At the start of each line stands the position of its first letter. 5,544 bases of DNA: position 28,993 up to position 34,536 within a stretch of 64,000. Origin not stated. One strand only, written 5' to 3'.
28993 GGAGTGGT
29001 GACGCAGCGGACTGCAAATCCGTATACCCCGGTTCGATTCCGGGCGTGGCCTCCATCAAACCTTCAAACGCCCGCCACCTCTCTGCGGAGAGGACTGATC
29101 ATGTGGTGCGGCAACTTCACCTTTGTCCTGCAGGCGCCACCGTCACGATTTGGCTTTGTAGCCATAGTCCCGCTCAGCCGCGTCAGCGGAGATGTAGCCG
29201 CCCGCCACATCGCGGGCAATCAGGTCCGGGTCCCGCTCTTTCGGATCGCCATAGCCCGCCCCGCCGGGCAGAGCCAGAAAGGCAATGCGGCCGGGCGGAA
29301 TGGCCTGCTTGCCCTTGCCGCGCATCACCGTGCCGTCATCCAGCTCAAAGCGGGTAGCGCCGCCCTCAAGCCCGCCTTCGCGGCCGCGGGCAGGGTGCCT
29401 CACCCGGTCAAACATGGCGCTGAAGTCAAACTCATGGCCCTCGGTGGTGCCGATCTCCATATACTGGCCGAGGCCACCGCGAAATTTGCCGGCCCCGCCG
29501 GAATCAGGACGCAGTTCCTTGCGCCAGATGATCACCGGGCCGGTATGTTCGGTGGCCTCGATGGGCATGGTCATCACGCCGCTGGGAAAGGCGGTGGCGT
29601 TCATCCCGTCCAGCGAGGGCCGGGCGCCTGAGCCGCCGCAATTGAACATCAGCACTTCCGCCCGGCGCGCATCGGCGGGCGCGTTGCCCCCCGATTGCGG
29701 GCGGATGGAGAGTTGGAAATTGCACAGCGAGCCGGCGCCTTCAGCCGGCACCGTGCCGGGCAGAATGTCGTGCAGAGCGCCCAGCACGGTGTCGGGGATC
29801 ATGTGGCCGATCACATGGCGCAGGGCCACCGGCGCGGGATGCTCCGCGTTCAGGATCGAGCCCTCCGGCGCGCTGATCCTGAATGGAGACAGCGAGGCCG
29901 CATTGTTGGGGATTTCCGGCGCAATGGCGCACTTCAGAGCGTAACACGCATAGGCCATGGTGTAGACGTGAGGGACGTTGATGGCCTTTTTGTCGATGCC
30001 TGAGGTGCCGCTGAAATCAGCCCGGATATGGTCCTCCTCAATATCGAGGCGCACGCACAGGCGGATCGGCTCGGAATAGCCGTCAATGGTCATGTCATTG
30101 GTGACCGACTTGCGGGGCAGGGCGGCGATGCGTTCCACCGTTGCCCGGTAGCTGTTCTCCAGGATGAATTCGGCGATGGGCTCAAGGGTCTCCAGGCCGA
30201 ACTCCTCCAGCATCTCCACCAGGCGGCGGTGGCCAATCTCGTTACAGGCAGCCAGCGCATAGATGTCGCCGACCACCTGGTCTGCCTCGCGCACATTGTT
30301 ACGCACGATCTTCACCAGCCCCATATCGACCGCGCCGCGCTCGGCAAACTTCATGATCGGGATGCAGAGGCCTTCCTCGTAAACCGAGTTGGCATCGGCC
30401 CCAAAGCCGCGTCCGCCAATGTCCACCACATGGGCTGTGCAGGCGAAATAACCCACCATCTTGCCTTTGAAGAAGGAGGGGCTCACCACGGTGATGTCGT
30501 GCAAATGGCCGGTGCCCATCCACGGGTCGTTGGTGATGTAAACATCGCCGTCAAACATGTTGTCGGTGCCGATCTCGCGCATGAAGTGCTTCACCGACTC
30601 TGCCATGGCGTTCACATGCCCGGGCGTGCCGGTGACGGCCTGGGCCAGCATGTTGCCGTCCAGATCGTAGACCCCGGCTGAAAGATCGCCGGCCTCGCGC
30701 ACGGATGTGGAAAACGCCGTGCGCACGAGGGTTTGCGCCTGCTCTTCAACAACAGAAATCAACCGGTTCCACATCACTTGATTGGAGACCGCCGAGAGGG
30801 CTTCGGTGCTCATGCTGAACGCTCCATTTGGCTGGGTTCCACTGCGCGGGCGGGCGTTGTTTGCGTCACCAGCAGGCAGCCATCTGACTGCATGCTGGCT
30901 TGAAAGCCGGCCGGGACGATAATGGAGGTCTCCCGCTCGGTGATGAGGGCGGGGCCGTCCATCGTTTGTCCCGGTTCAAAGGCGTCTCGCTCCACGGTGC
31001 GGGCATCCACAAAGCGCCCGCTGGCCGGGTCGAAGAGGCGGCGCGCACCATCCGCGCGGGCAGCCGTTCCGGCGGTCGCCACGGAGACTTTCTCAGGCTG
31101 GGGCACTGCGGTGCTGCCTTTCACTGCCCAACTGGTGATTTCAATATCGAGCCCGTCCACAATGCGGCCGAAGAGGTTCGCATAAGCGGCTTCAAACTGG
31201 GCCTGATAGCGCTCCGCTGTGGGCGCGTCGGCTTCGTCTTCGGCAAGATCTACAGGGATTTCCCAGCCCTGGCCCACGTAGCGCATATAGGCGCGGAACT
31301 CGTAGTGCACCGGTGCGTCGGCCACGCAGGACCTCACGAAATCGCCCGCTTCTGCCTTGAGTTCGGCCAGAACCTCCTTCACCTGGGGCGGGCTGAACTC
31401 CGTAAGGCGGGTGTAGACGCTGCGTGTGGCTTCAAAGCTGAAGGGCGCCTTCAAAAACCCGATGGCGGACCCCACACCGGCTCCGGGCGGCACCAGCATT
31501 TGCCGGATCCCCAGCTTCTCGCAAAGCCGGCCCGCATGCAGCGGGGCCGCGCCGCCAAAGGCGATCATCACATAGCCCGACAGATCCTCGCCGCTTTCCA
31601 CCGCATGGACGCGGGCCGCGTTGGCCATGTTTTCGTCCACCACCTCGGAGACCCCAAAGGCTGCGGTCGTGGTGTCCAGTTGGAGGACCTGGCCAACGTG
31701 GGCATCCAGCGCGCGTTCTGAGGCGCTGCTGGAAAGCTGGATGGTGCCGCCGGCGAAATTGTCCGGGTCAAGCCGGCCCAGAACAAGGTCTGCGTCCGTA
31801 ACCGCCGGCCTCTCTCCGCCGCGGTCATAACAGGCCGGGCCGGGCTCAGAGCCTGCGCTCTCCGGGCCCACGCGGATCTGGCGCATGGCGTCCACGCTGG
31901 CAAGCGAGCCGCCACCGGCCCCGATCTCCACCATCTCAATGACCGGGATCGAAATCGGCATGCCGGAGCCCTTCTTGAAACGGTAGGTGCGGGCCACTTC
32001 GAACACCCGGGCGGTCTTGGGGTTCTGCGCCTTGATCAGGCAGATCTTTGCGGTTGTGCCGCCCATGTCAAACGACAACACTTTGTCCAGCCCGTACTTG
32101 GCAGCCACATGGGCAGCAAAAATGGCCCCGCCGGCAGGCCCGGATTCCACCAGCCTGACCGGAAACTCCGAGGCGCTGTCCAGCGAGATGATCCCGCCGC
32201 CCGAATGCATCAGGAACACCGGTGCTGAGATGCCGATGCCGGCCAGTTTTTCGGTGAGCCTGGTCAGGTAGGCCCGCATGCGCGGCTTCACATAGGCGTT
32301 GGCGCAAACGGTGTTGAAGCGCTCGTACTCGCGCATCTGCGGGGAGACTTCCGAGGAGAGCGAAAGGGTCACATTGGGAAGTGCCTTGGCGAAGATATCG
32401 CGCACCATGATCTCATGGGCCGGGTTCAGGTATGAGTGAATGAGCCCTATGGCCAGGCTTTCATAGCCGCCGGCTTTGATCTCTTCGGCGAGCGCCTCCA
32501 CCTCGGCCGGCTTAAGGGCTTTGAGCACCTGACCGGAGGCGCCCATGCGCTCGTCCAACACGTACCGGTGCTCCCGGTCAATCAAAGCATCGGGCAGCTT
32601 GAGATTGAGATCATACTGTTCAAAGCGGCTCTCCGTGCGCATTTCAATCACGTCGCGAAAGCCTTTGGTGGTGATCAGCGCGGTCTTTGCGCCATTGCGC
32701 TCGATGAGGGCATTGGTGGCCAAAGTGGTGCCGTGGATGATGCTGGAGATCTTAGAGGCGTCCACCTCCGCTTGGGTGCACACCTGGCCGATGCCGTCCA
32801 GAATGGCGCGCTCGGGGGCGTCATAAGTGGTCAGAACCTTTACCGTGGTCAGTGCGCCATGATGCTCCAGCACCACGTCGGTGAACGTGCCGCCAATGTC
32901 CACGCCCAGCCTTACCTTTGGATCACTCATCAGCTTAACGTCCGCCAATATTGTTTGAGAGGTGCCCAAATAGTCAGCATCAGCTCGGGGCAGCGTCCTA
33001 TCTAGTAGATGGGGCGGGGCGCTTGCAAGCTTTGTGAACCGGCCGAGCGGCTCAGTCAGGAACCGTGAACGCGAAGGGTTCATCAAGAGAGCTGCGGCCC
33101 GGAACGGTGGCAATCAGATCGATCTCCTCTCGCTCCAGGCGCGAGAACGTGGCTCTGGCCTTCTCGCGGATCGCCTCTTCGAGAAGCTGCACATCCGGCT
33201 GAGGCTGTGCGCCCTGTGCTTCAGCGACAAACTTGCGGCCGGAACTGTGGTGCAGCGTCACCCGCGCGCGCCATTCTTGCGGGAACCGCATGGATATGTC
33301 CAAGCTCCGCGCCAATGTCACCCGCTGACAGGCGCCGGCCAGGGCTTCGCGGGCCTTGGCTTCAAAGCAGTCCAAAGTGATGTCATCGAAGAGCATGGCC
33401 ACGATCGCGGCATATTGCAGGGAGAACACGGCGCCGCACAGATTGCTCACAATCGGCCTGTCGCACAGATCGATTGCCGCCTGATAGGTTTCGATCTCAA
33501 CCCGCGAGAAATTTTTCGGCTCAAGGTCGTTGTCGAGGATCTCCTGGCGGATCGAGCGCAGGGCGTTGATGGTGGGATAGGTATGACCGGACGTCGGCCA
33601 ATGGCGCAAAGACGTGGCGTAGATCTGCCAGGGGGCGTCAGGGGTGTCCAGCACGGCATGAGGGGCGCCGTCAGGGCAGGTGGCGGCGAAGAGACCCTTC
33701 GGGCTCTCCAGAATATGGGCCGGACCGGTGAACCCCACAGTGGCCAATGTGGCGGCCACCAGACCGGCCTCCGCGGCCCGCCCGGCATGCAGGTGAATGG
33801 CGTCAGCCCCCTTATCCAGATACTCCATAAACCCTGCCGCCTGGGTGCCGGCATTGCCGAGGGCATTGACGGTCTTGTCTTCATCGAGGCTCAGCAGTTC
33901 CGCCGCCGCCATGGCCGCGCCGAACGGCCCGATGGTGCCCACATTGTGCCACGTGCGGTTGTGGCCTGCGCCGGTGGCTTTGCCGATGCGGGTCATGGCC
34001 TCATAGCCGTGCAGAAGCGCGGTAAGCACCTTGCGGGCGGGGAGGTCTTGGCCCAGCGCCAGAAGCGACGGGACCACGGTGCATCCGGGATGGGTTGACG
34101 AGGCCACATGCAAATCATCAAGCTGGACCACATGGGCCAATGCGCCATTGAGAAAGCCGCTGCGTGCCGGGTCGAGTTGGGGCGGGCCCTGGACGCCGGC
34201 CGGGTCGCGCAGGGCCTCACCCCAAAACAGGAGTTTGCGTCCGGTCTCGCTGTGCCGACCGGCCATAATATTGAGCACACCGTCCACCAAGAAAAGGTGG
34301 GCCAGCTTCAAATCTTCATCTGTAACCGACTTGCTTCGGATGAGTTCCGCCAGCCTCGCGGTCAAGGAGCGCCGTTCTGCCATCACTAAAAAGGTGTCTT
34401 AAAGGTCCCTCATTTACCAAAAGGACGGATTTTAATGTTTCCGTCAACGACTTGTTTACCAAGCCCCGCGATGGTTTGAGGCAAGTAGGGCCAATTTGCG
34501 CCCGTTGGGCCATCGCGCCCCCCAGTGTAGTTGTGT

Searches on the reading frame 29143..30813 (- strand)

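Call 18: search_protein_families(library=pfam, proteins=[window:29143-30813:-], max_evalue=0.00001)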
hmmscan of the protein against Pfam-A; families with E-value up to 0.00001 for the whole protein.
window:29143-30813:- (556 aa): 1 family
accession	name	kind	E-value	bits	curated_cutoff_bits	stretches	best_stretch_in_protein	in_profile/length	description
PF02538.19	Hydantoinase_B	-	3.2e-147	491.6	26.8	1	9-524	3-519/519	Hydantoinase B/oxoprolinase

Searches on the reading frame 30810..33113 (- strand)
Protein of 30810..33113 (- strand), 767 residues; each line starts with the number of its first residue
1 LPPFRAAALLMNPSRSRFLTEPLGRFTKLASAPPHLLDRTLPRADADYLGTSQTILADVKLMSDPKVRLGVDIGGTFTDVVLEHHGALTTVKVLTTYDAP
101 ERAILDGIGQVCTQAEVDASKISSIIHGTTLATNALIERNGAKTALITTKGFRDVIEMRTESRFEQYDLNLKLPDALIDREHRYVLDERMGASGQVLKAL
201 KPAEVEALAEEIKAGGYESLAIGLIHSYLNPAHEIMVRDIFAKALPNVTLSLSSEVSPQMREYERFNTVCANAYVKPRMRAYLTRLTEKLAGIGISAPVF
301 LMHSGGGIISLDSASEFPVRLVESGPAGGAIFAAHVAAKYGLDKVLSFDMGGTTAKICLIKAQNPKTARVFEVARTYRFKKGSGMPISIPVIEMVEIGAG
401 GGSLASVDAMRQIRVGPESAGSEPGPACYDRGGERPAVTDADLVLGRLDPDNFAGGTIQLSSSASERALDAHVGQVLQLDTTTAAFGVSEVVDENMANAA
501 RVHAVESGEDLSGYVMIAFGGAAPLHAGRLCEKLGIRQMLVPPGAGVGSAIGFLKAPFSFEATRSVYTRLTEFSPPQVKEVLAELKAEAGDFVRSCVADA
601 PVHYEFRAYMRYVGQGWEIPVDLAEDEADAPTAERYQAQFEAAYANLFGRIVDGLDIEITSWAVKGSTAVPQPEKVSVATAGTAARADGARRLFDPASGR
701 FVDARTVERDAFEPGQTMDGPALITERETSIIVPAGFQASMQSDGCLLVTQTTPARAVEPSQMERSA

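Call 18: search_protein_families(library=pfam, proteins=[window:30810-33113:-], max_evalue=0.00001)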
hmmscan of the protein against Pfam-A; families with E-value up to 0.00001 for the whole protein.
window:30810-33113:- (767 aa): 3 families
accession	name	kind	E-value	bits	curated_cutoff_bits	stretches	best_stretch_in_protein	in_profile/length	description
PF01968.24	Hydantoinase_A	-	5.3e-80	269.2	22.9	1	265-558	1-287/291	Hydantoinase/oxoprolinase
PF05378.19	Hydant_A_N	-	8.2e-51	172.6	25.2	1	68-243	1-174/176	Hydantoinase/oxoprolinase N-terminal region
PF19278.4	Hydant_A_C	-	9.6e-11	41.9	21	1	578-741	14-182/193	Hydantoinase/oxoprolinase C-terminal domain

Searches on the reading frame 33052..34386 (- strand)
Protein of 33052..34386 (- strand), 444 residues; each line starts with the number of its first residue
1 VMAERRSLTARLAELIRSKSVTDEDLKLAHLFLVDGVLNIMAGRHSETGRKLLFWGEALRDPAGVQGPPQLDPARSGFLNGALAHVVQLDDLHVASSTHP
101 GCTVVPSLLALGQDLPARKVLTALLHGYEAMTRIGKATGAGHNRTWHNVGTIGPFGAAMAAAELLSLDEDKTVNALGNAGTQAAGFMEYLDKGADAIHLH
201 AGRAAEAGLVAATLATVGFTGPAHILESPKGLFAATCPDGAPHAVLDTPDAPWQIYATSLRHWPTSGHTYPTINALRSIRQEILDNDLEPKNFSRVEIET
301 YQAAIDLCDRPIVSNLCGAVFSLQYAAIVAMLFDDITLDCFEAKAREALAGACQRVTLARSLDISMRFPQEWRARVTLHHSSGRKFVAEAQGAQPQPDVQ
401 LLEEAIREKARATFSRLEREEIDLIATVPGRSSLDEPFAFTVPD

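Call 18: search_protein_families(library=pfam, proteins=[window:33052-34386:-], max_evalue=0.00001)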
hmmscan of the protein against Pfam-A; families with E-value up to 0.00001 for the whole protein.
window:33052-34386:- (444 aa): 2 families
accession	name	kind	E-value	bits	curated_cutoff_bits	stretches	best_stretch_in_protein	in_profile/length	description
PF03972.19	MmgE_PrpD_N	-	4.2e-49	167.4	32.1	1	11-239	5-238/244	MmgE/PrpD N-terminal domain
PF19305.4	MmgE_PrpD_C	-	2.7e-16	60.3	32.1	1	263-417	1-156/173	MmgE/PrpD C-terminal domain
